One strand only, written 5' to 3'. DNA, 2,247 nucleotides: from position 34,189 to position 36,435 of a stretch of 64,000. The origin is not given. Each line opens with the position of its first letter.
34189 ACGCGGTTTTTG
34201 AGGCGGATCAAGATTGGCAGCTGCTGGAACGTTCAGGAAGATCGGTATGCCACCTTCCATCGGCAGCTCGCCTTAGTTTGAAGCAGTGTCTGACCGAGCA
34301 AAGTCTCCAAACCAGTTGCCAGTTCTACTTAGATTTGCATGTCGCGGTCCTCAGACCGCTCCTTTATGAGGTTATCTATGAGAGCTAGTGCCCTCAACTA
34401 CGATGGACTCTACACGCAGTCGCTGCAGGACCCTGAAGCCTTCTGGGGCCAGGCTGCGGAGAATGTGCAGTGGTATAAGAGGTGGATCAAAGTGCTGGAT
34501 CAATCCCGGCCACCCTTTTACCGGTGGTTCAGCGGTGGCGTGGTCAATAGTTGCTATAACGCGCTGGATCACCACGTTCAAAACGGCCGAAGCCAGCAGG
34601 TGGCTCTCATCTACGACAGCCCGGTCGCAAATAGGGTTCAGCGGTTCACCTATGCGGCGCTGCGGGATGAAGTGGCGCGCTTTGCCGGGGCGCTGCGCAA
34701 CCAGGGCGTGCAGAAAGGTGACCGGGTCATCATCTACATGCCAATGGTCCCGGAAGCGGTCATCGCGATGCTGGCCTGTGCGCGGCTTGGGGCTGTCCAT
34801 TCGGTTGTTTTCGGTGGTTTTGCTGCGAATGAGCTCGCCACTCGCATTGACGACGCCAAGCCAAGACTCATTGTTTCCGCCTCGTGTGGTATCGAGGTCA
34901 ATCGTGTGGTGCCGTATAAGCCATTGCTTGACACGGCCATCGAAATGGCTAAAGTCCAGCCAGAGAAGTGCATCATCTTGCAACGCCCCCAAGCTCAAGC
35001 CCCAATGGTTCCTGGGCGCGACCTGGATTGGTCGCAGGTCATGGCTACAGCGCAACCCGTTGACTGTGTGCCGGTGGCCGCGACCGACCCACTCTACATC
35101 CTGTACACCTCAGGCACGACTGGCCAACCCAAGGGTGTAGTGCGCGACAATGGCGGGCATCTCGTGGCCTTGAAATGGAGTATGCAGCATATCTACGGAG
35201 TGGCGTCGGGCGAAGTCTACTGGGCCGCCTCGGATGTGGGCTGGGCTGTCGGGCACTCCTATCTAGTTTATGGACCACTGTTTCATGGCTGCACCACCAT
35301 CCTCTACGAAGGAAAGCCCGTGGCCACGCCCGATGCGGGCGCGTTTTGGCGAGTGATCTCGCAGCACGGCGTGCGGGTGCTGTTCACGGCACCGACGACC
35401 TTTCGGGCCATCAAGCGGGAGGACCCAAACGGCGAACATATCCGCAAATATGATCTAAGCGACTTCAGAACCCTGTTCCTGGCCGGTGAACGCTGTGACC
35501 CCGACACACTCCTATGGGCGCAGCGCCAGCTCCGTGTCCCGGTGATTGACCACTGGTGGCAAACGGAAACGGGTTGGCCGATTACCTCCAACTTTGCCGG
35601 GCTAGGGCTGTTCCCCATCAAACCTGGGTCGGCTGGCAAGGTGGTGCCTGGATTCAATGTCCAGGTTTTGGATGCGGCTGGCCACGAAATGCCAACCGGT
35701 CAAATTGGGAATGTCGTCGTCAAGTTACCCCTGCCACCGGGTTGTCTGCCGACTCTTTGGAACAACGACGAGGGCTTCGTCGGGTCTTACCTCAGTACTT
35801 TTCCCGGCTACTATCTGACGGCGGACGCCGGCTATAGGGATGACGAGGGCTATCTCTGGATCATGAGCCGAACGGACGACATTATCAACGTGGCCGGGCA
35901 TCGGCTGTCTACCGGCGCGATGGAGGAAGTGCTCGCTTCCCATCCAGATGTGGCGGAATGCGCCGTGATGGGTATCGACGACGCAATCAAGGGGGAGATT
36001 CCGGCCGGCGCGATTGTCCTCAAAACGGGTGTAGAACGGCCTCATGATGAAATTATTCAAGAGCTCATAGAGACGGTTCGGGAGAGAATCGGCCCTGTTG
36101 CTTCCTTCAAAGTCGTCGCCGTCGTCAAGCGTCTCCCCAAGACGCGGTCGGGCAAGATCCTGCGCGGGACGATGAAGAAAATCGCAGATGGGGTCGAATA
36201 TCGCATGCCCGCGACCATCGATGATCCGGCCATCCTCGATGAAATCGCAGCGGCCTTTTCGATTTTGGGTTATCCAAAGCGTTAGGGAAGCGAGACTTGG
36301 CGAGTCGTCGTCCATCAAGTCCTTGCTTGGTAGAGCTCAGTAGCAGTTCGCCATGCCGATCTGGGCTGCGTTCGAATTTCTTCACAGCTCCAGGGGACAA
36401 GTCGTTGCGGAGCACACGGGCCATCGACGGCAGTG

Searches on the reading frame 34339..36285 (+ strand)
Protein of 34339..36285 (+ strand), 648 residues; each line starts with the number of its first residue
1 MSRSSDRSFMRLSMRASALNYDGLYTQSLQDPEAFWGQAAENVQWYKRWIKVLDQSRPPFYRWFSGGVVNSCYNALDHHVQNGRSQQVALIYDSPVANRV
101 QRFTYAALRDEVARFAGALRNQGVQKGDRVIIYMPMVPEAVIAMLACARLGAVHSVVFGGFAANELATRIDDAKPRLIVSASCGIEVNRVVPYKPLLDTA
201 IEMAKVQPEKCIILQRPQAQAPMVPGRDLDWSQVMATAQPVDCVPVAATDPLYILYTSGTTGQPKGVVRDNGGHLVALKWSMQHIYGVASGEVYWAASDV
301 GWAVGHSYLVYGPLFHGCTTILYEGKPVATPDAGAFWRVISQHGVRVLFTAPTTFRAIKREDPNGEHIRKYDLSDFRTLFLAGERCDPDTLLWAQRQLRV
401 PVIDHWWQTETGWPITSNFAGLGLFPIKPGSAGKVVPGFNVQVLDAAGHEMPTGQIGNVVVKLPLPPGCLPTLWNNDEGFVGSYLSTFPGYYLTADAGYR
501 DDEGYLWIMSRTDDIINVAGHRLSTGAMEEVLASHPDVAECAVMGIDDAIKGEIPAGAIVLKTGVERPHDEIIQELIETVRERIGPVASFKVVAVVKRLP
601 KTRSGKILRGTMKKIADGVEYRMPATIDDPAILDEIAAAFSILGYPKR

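Call 8: search_protein_families(library=pfam, proteins=[window:34339-36285:+])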
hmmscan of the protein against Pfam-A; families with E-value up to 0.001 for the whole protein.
window:34339-36285:+ (648 aa): 3 families
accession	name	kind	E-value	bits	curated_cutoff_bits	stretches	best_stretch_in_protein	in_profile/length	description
PF00501.34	AMP-binding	-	3.8e-77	260.1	29.9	1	82-462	6-375/384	AMP-binding enzyme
PF13193.12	AMP-binding_C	-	2.5e-24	86.4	24.5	1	528-606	2-76/76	AMP-binding enzyme C-terminal domain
PF16177.11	ACAS_N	-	3.4e-22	78.5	27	1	21-75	1-55/55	Acetyl-coenzyme A synthetase N-terminus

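Call 68: find_homologous_proteins(query=window:34339-36285:+, max_evalue=1e-100)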
Query window:34339-36285:+ (648 aa): 8000 proteins with E <= 1e-100 among 8000 candidates; the best 120 are listed.
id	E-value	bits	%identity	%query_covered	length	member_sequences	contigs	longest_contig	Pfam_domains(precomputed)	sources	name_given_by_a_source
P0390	0.0e+0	1487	100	99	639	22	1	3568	PF16177.12,PF00501.35,PF13193.13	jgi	jgi:propionyl-CoA synthetase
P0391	0.0e+0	1280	85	97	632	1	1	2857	PF16177.12,PF00501.35,PF13193.13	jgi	jgi:propionyl-CoA synthetase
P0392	0.0e+0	1265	84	97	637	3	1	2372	PF16177.12,PF00501.35,PF13193.13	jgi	jgi:propionyl-CoA synthetase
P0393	0.0e+0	1259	83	97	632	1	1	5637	PF16177.12,PF00501.35,PF13193.13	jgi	jgi:propionyl-CoA synthetase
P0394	0.0e+0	1201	79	97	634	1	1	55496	PF16177.12,PF00501.35,PF13193.13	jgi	jgi:propionyl-CoA synthetase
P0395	0.0e+0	1197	79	97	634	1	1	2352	PF16177.12,PF00501.35,PF13193.13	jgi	jgi:propionyl-CoA synthetase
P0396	0.0e+0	1191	79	97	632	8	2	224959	PF16177.12,PF00501.35,PF13193.13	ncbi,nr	ncbi:MAG: propionyl-CoA synthetase [Anaerolineae bacterium]|nr:propionyl-CoA synthetase [Anaerolinea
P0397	0.0e+0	1190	78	97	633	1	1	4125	PF16177.12,PF00501.35,PF13193.13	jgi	jgi:propionyl-CoA synthetase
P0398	0.0e+0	1189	77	97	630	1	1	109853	PF16177.12,PF00501.35,PF13193.13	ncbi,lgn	-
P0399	0.0e+0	1188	79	97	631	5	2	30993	PF16177.12,PF00501.35,PF13193.13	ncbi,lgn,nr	ncbi:MAG: propionyl-CoA synthetase [Anaerolineae bacterium]|nr:propionyl-CoA synthetase [Anaerolinea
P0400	0.0e+0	1187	77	97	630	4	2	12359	PF16177.12,PF00501.35,PF13193.13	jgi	jgi:propionyl-CoA synthetase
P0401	0.0e+0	1184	78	97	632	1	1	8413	PF16177.12,PF00501.35,PF13193.13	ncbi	-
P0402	0.0e+0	1184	77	99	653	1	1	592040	PF16177.12,PF00501.35,PF13193.13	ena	-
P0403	0.0e+0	1181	77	97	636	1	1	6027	PF16177.12,PF00501.35,PF13193.13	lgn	-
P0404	0.0e+0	1180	79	96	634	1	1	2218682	PF16177.12,PF00501.35,PF13193.13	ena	-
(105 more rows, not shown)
